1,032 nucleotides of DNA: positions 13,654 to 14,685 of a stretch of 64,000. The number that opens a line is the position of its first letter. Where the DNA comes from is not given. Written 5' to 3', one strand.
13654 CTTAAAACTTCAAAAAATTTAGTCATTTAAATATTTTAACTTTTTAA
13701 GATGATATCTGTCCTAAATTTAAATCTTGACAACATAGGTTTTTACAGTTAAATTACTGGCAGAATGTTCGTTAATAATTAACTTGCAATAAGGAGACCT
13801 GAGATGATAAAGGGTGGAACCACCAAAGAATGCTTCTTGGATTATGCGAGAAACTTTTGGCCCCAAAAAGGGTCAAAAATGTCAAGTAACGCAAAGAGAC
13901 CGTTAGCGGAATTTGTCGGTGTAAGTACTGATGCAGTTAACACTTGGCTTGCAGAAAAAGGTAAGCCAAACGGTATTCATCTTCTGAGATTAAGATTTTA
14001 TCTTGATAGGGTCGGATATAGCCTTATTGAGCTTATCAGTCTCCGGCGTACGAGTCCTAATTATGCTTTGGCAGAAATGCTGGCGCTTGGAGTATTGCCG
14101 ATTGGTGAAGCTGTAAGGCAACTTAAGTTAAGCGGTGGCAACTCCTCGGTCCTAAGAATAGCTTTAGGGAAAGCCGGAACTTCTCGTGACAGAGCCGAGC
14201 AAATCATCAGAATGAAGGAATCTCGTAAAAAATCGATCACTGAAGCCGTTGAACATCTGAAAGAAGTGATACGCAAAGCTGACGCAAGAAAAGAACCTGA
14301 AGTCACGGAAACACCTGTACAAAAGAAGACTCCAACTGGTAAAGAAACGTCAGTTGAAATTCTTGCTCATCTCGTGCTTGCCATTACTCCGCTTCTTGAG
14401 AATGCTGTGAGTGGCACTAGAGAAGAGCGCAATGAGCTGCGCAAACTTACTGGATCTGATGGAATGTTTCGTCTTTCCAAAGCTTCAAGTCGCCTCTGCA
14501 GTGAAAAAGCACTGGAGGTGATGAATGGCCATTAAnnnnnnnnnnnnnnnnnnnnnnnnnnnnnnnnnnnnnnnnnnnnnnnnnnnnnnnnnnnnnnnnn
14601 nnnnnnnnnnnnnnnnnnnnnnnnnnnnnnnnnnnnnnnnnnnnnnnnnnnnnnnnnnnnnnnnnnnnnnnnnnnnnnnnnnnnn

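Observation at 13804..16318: Translationally coupled HTH protein + MORC/MutL-like GHKL ATPase operon: possible novel conflict system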

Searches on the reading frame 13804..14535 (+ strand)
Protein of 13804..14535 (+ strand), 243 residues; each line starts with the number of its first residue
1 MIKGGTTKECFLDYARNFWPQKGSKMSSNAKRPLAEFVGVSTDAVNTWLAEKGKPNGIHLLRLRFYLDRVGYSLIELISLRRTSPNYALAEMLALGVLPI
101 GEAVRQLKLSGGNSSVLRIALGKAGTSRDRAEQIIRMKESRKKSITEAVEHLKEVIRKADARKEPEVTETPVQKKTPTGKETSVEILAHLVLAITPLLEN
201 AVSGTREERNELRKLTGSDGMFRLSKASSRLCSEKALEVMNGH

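Call 3: search_protein_families(library=pfam, proteins=[window:13804-14535:+], max_evalue=0.1)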
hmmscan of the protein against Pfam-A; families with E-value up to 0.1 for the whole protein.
window:13804-14535:+ (243 aa): 1 family
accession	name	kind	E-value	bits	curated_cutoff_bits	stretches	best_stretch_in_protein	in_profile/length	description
PF09818.15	ABC_ATPase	-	0.083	12.3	23.2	0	97-164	208-273/283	P-loop domain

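Call 5: search_protein_families(library=padloc, proteins=[window:13804-14535:+], max_evalue=0.1)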
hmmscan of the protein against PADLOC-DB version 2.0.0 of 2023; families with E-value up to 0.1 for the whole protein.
window:13804-14535:+ (243 aa): 0 families

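Call 7: search_protein_families(library=ncbifam, proteins=[window:13804-14535:+], max_evalue=0.1)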
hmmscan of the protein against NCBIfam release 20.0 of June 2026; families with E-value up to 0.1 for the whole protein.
window:13804-14535:+ (243 aa): 0 families

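Call 20: find_homologous_proteins(query=A1)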
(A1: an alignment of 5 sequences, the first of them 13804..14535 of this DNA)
Query A1 (5 sequences) (243 aa, profile of the alignment): 39 proteins with E <= 0.001 among 8000 candidates.
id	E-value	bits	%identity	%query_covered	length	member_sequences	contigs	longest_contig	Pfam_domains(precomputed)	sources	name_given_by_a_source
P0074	4.9e-123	428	43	98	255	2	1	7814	-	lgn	-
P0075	7.3e-93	329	25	97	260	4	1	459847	-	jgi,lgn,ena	-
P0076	5.9e-87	310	100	90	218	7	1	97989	-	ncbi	ncbi:MAG TPA: hypothetical protein VJC12_02425 [Candidatus Paceibacterota bacterium]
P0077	3.1e-83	297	50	100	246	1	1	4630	-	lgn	-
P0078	6.0e-83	296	50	100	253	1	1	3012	-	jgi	jgi:hypothetical protein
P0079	1.9e-81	291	49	98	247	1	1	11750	-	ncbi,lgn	ncbi:MAG: hypothetical protein ACM3KM_03025 [Acidobacteriaceae bacterium]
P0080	4.1e-80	287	52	98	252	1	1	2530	-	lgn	-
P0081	2.8e-79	284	52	98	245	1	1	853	-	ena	-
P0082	3.5e-78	281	51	98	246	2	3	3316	-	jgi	-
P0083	2.5e-77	278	54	98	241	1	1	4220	-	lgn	-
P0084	7.2e-77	277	52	96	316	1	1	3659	-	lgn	-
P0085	8.9e-76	273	51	98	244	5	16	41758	-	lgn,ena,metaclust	metaclust:\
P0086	1.2e-72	263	51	97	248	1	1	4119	-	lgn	-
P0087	1.4e-69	253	43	98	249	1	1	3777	-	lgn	-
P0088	1.9e-66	242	28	96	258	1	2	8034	-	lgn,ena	-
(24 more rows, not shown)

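Call 41: search_solved_structures(query=A1, max_evalue=10, show_alignments=3)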
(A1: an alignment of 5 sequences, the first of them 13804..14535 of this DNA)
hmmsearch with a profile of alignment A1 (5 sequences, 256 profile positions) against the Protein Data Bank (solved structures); distinct sequences matched with E-value up to 10: 15.
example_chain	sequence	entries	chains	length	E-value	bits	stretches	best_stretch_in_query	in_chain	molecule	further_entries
3op9_A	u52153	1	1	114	0.00034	23.5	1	15-104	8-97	Pli0006 protein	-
3jxb_C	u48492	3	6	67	0.15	14.9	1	36-67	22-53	Repressor protein C2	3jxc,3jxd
2r1j_L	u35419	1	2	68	0.15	14.8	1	36-67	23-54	Repressor protein C2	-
1adr_A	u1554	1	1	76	0.19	14.5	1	36-67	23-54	P22 C2 REPRESSOR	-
9tv9_A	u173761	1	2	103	0.45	13.3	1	33-68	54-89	Antitoxin HigA-2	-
3bs3_A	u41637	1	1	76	0.7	12.7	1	33-70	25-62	Putative DNA-binding protein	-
1du6_A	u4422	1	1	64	0.74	12.6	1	9-55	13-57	HOMEOBOX PROTEIN PBX1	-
5jaa_A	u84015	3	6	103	0.75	12.6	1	34-68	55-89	Antitoxin igA-2 | Antitoxin HigA-2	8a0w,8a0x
5j9i_A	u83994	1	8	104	0.76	12.6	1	34-68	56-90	Antitoxin igA-2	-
1sov_A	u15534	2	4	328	0.84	12.4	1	30-97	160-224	L-lactate dehydrogenase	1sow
3czm_A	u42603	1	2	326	0.85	12.4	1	30-97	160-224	L-lactate dehydrogenase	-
9ly6_A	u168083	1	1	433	0.89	12.3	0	98-127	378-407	CD276 antigen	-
1puf_B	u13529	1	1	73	0.9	12.3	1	9-55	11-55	Pre-B-cell leukemia transcription factor-1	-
9ly5_C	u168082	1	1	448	0.97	12.2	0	98-127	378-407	CD276 antigen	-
7jg5_b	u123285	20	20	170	2.3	11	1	124-198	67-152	ATP synthase subunit b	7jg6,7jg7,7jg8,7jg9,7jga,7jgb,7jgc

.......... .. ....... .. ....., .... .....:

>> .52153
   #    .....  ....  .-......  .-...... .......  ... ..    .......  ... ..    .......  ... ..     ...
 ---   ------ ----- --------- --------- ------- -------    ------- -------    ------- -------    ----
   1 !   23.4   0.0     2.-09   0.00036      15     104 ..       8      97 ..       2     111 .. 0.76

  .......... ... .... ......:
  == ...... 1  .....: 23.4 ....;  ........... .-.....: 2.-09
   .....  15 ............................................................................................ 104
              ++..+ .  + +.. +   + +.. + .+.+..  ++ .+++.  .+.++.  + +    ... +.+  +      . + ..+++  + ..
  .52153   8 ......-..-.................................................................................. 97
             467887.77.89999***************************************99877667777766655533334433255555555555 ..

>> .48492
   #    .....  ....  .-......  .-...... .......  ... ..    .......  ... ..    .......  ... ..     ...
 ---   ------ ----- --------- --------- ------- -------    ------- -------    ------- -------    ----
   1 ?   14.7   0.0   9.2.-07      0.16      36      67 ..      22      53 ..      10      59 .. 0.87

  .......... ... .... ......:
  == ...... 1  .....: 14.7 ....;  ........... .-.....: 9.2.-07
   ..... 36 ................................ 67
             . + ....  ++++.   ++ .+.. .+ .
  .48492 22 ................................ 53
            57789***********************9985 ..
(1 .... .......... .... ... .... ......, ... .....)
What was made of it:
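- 13891..14043 (+): XRE-type helix-turn-helix region of the partner (about aa 30-80). Family profile against PDB: 3op9 at E=3.4e-4, and P22 C2 repressor HTH aligned at E=0.15 (call 41).
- On XRE-family HTH DNA-binding proteins (partner): The family profile hits 3op9 at E=3.4e-4 and aligns the P22 C2 HTH at E=0.15 (call 41).
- On CapK/CapS regulatory pair: The partner is an HTH protein with no STAS match (calls 3, 41).
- Checked: A family profile matches the XRE-type protein 3op9 at E=3.4e-4, and weakly the HTH of P22 C2 repressor (call 41).
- Partner: HTH shown by the profile match to 3op9 and P22 C2 (call 41). HTH profile matches include HigA-type antitoxins, but only at E about 0.5-0.8 (call 41).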

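Call 51: search_protein_families(library=phrogs, proteins=[window:13804-14535:+], max_evalue=0.01)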
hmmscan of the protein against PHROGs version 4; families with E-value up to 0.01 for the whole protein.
window:13804-14535:+ (243 aa): 0 families
